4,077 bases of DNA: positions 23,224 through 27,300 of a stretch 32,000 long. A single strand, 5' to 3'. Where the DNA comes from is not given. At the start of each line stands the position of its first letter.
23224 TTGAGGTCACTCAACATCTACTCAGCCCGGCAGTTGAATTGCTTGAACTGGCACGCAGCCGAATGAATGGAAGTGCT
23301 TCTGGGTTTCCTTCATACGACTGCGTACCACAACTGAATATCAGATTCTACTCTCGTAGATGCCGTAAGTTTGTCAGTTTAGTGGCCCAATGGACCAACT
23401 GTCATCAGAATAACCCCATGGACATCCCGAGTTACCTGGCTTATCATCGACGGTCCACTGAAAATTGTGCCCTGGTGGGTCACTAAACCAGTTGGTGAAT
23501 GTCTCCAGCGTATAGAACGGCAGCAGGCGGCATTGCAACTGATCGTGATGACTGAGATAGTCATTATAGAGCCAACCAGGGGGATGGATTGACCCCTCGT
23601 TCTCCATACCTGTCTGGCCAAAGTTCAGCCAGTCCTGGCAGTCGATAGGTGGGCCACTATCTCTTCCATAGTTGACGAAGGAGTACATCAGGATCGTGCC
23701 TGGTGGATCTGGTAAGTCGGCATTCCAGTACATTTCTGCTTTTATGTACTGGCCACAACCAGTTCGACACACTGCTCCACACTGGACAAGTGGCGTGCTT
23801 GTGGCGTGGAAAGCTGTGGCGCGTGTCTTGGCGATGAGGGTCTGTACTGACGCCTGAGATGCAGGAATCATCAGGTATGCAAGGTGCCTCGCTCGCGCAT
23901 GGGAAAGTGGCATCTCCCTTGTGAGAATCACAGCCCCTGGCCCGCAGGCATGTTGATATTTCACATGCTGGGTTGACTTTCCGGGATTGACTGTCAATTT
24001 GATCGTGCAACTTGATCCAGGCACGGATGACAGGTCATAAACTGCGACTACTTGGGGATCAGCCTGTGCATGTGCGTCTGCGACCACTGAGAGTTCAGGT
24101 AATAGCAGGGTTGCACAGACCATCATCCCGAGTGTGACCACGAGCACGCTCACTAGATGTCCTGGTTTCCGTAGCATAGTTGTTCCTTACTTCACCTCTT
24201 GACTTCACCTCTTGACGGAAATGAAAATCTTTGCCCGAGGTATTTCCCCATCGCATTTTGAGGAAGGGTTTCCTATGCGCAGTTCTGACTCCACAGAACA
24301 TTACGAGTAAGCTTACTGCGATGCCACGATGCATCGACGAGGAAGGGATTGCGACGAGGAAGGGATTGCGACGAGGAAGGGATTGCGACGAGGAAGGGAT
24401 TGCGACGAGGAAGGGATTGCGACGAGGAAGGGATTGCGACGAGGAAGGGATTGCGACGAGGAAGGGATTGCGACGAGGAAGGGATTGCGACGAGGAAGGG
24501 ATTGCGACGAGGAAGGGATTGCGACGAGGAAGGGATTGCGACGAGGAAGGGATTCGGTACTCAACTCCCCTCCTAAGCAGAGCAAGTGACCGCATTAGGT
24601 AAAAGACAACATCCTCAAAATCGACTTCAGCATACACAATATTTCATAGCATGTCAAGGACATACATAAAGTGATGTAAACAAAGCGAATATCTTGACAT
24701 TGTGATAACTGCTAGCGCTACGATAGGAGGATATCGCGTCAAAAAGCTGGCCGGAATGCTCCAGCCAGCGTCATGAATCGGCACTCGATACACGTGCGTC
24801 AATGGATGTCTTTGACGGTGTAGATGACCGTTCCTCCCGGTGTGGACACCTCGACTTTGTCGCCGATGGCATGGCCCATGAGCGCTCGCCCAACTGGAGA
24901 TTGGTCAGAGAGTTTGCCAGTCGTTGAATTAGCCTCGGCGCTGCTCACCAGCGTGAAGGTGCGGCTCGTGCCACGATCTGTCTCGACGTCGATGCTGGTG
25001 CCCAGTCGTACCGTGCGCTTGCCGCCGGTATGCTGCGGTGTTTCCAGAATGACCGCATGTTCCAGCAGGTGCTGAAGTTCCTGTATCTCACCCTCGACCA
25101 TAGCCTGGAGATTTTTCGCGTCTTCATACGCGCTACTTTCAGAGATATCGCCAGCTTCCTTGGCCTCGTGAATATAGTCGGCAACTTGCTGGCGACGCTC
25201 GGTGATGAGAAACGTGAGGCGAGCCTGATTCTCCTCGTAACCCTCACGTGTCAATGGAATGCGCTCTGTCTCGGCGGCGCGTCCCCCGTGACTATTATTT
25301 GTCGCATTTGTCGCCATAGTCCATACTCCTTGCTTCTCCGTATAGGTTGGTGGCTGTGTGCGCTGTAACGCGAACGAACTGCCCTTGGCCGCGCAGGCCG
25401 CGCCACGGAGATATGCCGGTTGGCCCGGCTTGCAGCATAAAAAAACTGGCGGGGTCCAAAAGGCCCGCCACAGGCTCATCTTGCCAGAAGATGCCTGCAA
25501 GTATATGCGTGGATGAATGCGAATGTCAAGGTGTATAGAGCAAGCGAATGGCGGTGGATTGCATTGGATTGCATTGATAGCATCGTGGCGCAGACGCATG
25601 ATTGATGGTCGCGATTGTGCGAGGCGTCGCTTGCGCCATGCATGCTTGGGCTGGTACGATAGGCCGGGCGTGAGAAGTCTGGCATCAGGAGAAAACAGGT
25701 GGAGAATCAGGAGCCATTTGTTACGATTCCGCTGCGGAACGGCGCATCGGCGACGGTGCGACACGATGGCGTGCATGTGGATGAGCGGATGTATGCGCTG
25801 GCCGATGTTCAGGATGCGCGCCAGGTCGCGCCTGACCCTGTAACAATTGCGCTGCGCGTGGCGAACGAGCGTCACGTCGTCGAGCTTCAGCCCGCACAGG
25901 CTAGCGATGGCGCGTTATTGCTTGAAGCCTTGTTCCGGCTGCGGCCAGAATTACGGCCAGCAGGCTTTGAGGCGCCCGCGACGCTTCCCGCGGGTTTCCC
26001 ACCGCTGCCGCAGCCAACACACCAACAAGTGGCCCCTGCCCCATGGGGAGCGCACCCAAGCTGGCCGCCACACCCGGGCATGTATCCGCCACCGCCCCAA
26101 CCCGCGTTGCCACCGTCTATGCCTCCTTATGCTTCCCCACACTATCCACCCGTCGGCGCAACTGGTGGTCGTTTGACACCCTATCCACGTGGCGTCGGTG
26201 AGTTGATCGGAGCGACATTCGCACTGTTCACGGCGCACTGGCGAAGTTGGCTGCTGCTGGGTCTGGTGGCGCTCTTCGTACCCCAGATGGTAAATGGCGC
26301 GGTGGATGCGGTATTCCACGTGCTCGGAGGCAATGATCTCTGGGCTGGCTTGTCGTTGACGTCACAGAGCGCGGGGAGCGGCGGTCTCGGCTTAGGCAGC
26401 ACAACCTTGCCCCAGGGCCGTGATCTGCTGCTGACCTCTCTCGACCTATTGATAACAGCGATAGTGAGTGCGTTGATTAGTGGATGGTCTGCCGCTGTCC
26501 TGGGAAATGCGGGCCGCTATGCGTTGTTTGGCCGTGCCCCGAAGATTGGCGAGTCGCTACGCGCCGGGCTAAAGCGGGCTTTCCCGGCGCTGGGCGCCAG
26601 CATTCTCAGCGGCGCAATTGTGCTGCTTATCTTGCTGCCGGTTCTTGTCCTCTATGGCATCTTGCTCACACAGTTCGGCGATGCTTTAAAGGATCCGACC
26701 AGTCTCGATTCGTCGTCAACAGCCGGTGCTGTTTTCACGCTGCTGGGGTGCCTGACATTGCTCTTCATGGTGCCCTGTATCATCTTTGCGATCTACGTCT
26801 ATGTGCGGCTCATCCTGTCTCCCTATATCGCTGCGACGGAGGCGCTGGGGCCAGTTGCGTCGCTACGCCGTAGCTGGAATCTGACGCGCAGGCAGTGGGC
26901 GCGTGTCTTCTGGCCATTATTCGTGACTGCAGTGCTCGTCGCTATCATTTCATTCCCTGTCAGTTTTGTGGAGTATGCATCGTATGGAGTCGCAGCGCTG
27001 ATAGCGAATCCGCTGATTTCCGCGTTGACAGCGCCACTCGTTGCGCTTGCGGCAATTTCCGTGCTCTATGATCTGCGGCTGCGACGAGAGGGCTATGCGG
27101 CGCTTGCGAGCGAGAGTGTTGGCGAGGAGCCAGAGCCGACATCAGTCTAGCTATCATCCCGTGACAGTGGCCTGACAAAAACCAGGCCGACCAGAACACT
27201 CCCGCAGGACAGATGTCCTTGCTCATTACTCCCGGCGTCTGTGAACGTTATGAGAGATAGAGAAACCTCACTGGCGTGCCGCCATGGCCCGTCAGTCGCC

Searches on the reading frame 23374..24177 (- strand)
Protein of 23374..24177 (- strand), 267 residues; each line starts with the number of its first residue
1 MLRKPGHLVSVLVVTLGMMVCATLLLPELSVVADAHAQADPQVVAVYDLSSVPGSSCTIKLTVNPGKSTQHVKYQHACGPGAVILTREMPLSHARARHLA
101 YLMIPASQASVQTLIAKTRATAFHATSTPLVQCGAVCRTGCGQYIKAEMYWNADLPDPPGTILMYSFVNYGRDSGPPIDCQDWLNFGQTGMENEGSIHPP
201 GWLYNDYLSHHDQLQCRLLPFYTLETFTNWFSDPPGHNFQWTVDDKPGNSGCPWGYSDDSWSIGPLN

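Call 7: search_protein_families(library=pfam, proteins=[window:23374-24177:-], max_evalue=0.01)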
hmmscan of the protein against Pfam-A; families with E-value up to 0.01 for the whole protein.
window:23374-24177:- (267 aa): 0 families

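Call 10: find_encoding_contigs(protein=window:23374-24177:-, flank=10000, max_places=10)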
Protein window:23374-24177:- (267 aa): 1 contig read that carries it; 1 place shown.
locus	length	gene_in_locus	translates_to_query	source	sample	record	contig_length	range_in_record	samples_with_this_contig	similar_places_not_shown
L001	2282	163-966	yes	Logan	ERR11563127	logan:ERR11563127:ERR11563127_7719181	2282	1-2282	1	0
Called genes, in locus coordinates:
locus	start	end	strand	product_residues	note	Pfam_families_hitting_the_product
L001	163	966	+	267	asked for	-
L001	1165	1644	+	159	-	-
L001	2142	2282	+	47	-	?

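Call 13: find_homologous_proteins(query=window:23374-24177:-)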
Query window:23374-24177:- (267 aa): 1 proteins with E <= 0.001 among 396 candidates.
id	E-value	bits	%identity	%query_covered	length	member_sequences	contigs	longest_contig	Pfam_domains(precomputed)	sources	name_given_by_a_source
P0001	8.1e-187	637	100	100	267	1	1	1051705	-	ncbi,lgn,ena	-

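Call 15: find_encoding_contigs(protein=P0006, flank=10000, max_places=10)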
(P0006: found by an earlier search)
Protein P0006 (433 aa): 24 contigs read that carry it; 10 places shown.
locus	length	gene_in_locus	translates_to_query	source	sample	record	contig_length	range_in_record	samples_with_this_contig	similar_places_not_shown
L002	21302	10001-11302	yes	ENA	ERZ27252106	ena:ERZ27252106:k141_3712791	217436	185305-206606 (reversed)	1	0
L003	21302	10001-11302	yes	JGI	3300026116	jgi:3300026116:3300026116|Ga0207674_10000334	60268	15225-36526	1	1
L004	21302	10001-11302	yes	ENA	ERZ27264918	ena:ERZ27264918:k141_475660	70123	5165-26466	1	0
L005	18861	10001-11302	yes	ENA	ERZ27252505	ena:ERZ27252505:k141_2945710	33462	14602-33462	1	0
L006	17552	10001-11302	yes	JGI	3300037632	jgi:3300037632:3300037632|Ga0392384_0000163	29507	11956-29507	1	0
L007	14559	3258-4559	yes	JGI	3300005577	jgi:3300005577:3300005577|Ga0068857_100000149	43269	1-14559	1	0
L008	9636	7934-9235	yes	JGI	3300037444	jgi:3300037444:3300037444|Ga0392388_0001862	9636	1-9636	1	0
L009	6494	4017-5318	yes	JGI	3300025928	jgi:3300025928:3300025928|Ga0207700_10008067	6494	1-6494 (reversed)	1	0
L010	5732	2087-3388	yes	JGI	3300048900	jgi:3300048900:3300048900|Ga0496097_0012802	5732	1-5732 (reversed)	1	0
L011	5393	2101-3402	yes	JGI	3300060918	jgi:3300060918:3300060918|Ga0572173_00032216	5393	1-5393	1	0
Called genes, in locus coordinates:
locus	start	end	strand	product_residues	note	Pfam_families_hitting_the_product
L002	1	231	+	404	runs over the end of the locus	PF00069:Pkinase, PF07714:PK_Tyr_Ser-Thr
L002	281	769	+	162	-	PF04677:CwfJ_C_1 (weak), PF11969:DcpS_C (weak), PF01230:HIT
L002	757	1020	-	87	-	-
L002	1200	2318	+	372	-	PF03462:PCRF, PF00472:RF-1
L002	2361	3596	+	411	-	PF00266:Aminotran_5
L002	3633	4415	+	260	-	PF00702:Hydrolase, PF13419:HAD_2, PF13242:Hydrolase_like (weak)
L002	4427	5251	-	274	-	-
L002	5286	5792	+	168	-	-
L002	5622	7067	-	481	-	-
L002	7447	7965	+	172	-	PF03449:GreA_GreB_N, PF01272:GreA_GreB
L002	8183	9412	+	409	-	-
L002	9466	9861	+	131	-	PF11528:DUF3224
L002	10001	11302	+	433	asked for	PF00206:Lyase_1, PF10397:ADSL_C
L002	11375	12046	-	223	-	PF01370:Epimerase (weak), PF02254:TrkA_N, PF03807:F420_oxidored (weak), PF13241:NAD_binding_7 (weak), PF13460:NAD_binding_10 (weak), PF02080:TrkA_C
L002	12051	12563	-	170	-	PF02254:TrkA_N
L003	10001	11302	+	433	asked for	PF00206:Lyase_1, PF10397:ADSL_C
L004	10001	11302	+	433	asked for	PF00206:Lyase_1, PF10397:ADSL_C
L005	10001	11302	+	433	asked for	PF00206:Lyase_1, PF10397:ADSL_C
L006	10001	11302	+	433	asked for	PF00206:Lyase_1, PF10397:ADSL_C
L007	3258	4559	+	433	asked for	PF00206:Lyase_1, PF10397:ADSL_C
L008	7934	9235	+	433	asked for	PF00206:Lyase_1, PF10397:ADSL_C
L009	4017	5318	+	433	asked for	PF00206:Lyase_1, PF10397:ADSL_C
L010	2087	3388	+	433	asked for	PF00206:Lyase_1, PF10397:ADSL_C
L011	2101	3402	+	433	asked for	PF00206:Lyase_1, PF10397:ADSL_C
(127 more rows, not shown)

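Call 16: find_encoding_contigs(protein=P0007, flank=10000, max_places=10)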
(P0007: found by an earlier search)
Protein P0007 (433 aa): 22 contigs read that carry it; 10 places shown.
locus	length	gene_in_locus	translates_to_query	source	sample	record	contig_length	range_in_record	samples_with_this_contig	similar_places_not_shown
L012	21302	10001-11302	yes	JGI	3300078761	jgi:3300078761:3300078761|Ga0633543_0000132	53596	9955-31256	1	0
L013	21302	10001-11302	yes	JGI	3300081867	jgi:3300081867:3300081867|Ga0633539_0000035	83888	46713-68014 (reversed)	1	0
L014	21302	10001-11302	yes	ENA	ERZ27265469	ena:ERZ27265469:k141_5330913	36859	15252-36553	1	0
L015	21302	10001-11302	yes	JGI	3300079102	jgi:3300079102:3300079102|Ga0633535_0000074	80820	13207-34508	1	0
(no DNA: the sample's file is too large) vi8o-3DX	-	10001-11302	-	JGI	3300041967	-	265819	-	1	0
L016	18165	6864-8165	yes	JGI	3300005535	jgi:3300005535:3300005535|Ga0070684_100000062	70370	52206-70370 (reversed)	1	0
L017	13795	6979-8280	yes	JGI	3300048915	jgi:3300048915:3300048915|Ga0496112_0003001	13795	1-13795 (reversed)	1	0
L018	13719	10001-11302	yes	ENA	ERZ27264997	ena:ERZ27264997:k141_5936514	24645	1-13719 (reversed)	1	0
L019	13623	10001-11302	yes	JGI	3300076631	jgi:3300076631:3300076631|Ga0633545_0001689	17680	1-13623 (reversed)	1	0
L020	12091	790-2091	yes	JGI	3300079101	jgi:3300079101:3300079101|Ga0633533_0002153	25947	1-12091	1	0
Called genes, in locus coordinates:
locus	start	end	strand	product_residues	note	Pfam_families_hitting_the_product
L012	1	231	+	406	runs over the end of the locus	PF00069:Pkinase, PF07714:PK_Tyr_Ser-Thr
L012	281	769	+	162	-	PF04677:CwfJ_C_1 (weak), PF11969:DcpS_C (weak), PF01230:HIT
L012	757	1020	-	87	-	-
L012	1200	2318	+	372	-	PF03462:PCRF, PF00472:RF-1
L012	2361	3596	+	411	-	PF00266:Aminotran_5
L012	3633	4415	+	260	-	PF00702:Hydrolase, PF13419:HAD_2, PF13242:Hydrolase_like (weak)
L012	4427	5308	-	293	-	-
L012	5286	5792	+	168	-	-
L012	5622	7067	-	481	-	-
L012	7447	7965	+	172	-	PF03449:GreA_GreB_N, PF01272:GreA_GreB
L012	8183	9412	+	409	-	-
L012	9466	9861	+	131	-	PF11528:DUF3224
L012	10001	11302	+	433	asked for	PF00206:Lyase_1, PF10397:ADSL_C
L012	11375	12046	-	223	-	PF01370:Epimerase (weak), PF02254:TrkA_N, PF03807:F420_oxidored (weak), PF13241:NAD_binding_7 (weak), PF13460:NAD_binding_10 (weak), PF02080:TrkA_C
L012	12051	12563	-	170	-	PF02254:TrkA_N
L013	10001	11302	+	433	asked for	PF00206:Lyase_1, PF10397:ADSL_C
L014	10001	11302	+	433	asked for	PF00206:Lyase_1, PF10397:ADSL_C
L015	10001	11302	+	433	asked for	PF00206:Lyase_1, PF10397:ADSL_C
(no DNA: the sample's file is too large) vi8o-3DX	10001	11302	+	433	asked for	PF00206:Lyase_1, PF10397:ADSL_C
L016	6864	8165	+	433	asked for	PF00206:Lyase_1, PF10397:ADSL_C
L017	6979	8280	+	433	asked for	PF00206:Lyase_1, PF10397:ADSL_C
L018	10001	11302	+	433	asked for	PF00206:Lyase_1, PF10397:ADSL_C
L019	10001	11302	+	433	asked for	PF00206:Lyase_1, PF10397:ADSL_C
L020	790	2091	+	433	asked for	PF00206:Lyase_1, PF10397:ADSL_C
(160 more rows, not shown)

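Call 28: find_encoding_contigs(protein=P0003, flank=10000, max_places=10)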
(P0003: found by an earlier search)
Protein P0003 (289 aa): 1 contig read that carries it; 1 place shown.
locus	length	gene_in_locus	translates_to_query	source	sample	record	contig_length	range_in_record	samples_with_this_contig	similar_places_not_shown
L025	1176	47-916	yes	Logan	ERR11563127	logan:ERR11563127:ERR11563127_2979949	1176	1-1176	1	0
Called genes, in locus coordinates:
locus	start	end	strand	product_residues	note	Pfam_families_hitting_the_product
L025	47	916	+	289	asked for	-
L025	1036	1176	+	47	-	?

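Call 42: search_protein_representatives(protein=window:23374-24177:-)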
Query: 267 residues. Proteins with E-value up to 0.001 (for the whole library): 20; up to 1e-10: 4; up to 1e-30: 1. The best 20 are listed.
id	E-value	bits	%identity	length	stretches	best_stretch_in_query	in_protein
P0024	2.9e-43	164.8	65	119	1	149-267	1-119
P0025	2.9e-30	122.1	37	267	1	20-247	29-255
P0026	2.7e-18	82.8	58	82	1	13-84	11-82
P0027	4.5e-12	62.4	32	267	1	19-252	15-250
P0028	8.8e-10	54.9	30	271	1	9-253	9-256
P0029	2.2e-08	50.3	43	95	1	164-249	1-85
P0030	2.7e-06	43.5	29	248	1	18-245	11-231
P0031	3.0e-06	43.3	30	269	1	30-267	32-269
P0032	5.8e-06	42.4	28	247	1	7-244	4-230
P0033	2.0e-05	40.6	35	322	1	12-125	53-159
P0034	3.2e-05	39.9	35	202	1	14-112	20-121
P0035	4.5e-05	39.4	31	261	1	4-155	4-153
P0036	1.4e-04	37.8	30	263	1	12-174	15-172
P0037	2.2e-04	37.2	32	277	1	7-146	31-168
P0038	6.2e-04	35.7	35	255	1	7-144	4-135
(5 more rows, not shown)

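Call 45: find_encoding_contigs(protein=P0025, flank=4000, max_places=6)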
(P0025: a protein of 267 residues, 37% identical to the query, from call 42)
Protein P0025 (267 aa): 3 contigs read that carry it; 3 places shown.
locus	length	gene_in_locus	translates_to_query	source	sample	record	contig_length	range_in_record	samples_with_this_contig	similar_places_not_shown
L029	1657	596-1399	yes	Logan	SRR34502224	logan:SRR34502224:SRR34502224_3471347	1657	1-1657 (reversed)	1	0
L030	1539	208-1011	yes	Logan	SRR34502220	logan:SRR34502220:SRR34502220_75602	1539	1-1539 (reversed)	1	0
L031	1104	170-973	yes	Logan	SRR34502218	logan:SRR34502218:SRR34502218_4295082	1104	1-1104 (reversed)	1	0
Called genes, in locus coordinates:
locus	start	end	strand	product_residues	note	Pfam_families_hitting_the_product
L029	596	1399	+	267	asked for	-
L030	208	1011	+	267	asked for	-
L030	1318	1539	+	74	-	?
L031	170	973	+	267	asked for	-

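Call 46: find_encoding_contigs(protein=P0027, flank=4000, max_places=6)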
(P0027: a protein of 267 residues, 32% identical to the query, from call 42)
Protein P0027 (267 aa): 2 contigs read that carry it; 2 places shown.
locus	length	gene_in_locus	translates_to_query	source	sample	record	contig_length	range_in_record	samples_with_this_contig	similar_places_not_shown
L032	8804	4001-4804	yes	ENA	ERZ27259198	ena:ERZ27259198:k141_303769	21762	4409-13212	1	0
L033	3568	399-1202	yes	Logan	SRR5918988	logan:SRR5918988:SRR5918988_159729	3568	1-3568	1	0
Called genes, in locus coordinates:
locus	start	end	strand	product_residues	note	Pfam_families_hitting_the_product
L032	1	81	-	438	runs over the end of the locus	PF22564:HAAS, PF14030:DUF4245 (weak)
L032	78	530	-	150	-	PF03551:PadR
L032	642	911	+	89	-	-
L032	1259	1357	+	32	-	-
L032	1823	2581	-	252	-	PF01609:DDE_Tnp_1, PF13751:DDE_Tnp_1_6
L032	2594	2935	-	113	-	PF13683:rve_3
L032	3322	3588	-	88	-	PF13384:HTH_23, PF13518:HTH_28, PF13551:HTH_29, PF13565:HTH_32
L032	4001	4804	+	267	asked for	-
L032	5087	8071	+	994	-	PF02687:FtsX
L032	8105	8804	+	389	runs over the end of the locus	PF00005:ABC_tran, PF02463:SMC_N (faint), PF13304:AAA_21 (faint)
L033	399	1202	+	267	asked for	-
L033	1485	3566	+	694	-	?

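Call 63: predict_structure(alignment_id=A1)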
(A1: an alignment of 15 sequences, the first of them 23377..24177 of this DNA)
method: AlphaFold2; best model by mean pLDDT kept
length: 267 residues; sequences in the alignment: 15
mean_pLDDT: 76.7   pTM: 0.70
mean pLDDT of the five models: 76.7, 55.5, 54.2, 53.4, 53.4
residues with pLDDT >= 90: 44; 70-90: 149; 50-70: 50; < 50: 24
segments of 3 or more residues with pLDDT < 50: 1-3, 30-32, 127-133, 249-251, 253-257
pLDDT, mean of each block of 10 residues (from residue 1): 58 78 58 59 89 82 90 85 87 91 87 87 65 54 87 69 86 73 85 80 86 84 90 84 64 48 59
secondary structure, 60 per line:
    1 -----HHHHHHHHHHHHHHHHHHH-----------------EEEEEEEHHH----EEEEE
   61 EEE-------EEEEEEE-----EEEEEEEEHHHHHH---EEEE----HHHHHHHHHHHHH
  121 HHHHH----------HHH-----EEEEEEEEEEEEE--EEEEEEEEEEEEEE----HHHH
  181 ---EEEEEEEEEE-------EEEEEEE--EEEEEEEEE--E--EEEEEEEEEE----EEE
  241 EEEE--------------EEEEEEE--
elements in order: H6-24 E42-48 E56-63 E71-77 E83-90 H91-96 E100-103 H108-125 E144-156 E159-172 H177-180 E184-193 E201-207 E210-218 E224-233 E238-244 E259-265

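Call 66: fold_search(model_id=the predicted structure, library=pdb)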
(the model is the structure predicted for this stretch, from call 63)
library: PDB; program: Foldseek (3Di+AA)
matches with E <= 10: 755; with E <= 0.001: 0
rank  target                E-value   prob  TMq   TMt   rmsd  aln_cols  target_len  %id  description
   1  9hi7_A                2.8e-03  0.20  0.13  0.13  22.2       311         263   11  Structure of MC.7.G5 T cell receptor in complex with MR1 R9H (released 2025-04-23)
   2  4lcw_C                3.0e-03  0.23  0.13  0.13  21.1       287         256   11  The structure of human MAIT TCR in complex with MR1-K43A-RL-6-Me-7OH (released 2013-10-02)
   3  9c42_A                3.1e-03  0.21  0.13  0.13  21.9       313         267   10  Structure of human MR1-ellagic acid in complex with human MAIT A-F7 TCR (released 2025-06-11)
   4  4pj8_A                3.3e-03  0.23  0.12  0.12  20.3       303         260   10  Structure of human MR1-5-OP-RU in complex with human MAIT TRBV20 TCR (released 2014-07-02)
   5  4gup_C                3.5e-03  0.20  0.13  0.13  21.0       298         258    9  Structure of MHC-class I related molecule MR1 (released 2012-10-17)
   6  7zt7_A                4.5e-03  0.20  0.13  0.13  20.7       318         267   10  Structure of E8 TCR in complex in human MR1 bound to 5FSA (released 2023-06-28)
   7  9bu0_A                4.5e-03  0.18  0.13  0.14  21.2       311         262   10  Structure of human MAIT A-F7 TCR in complex with human MR1-salicylaldehyde (released 2024-12-25)
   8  4g43_D                4.8e-03  0.33  0.14  0.14  20.6       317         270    9  Structure of the chicken MHC class I molecule BF2*0401 complexed to P5E (released 2012-11-21)
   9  5d5m_C                4.8e-03  0.23  0.14  0.14  20.4       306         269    9  Structure of human MR1-5-OP-RU in complex with human MAIT M33.64 TCR (released 2016-01-27)
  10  7rrg_A                5.0e-03  0.25  0.14  0.14  20.9       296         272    7  Crystal structure of human 0606T1-2 TCR bound to HLA-A*03:01 in complex with a mutant PIK3CA peptide (released 2022-03-23)
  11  6lup_A                5.6e-03  0.44  0.16  0.16  22.5       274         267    6  Crystal structure of shark MHC CLASS I for 2.3 angstrom (released 2021-04-28)
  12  7llj_C                5.6e-03  0.25  0.14  0.14  22.8       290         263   10  Inhibitory immune receptor protein complex (released 2021-11-17)
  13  7zt9_A                5.9e-03  0.23  0.14  0.14  20.4       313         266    9  Structure of E8 TCR in complex in human MR1 bound to 4FBA (released 2023-06-28)
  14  7wbi_A                6.2e-03  0.33  0.14  0.14  20.0       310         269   11  BF2*1901-FLU (released 2022-12-21)
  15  1m05_A                6.2e-03  0.21  0.13  0.13  21.3       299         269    7  HLA B8 in complex with an Epstein Barr Virus determinant (released 2003-09-02)
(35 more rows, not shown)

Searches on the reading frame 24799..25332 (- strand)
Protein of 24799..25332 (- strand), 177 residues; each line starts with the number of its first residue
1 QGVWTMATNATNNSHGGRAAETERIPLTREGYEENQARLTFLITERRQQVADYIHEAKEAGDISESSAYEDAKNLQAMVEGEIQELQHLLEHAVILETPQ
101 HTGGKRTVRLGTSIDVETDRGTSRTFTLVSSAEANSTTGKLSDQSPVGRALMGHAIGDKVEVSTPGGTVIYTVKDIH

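Call 7: search_protein_families(library=pfam, proteins=[window:24799-25323:-], max_evalue=0.01)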
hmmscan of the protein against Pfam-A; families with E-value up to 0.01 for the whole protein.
window:24799-25323:- (174 aa): 2 families
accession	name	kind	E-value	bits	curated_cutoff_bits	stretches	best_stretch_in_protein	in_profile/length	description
PF01272.25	GreA_GreB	-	8.5e-21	74.2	26.9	1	103-174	4-76/77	Transcription elongation factor, GreA/GreB, C-term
PF03449.20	GreA_GreB_N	-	6.1e-20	71.6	24.5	1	22-92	1-71/71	Transcription elongation factor, N-terminal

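Call 11: find_encoding_contigs(protein=window:24799-25323:-, flank=10000, max_places=10)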
Protein window:24799-25323:- (174 aa): no gene with exactly this product is on record in the collection.

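Call 29: find_encoding_contigs(protein=window:24799-25332:-, flank=10000, max_places=10)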
Protein window:24799-25332:- (177 aa): no gene with exactly this product is on record in the collection.

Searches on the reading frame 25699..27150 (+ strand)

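Call 7: search_protein_families(library=pfam, proteins=[window:25699-27150:+], max_evalue=0.01)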
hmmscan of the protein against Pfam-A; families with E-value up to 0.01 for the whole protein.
window:25699-27150:+ (483 aa): 2 families
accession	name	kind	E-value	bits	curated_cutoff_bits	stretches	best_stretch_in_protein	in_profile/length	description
PF01679.22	Pmp3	-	0.0022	18.4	22.9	1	343-368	23-48/49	Proteolipid membrane potential modulator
PF19656.5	DUF6159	-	0.0054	17.1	27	1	373-451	97-175/204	Family of unknown function (DUF6159)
